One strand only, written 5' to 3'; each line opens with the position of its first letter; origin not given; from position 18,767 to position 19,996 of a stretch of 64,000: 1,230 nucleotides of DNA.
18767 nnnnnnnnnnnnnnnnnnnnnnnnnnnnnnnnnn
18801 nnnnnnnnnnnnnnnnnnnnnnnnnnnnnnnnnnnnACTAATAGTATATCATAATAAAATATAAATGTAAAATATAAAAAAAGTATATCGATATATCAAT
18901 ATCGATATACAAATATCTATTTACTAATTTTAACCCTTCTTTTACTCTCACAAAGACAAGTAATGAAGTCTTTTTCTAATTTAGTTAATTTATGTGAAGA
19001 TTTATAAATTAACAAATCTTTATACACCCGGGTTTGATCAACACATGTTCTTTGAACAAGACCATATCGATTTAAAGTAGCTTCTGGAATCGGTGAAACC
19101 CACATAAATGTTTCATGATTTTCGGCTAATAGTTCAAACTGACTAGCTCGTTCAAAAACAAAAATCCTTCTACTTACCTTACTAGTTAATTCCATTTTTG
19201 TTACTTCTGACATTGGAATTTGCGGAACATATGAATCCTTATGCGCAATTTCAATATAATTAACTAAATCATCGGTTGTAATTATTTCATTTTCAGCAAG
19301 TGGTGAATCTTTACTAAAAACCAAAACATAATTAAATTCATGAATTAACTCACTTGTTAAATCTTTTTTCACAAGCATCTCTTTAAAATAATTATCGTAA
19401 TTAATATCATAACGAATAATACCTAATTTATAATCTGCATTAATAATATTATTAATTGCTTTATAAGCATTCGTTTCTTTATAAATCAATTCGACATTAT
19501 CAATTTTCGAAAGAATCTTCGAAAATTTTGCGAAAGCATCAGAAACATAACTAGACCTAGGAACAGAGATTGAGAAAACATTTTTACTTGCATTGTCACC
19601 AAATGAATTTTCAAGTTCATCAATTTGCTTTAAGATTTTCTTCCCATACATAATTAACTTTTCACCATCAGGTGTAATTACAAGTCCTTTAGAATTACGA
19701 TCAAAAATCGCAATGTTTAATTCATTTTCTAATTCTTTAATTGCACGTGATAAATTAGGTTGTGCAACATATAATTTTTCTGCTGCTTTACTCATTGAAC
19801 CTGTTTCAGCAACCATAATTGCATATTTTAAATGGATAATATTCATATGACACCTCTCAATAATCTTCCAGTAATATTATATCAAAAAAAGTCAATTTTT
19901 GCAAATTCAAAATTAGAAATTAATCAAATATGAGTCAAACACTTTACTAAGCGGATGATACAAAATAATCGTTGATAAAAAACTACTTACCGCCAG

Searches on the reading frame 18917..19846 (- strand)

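Call 55: search_protein_families(library=pfam, proteins=[window:18917-19846:-], max_evalue=0.0001)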
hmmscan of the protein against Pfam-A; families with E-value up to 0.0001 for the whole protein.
window:18917-19846:- (309 aa): 1 family
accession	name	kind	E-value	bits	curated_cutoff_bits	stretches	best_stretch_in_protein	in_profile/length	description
PF00126.33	HTH_1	-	2.1e-21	76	26.6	1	5-62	3-60/60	Bacterial regulatory helix-turn-helix protein, lysR family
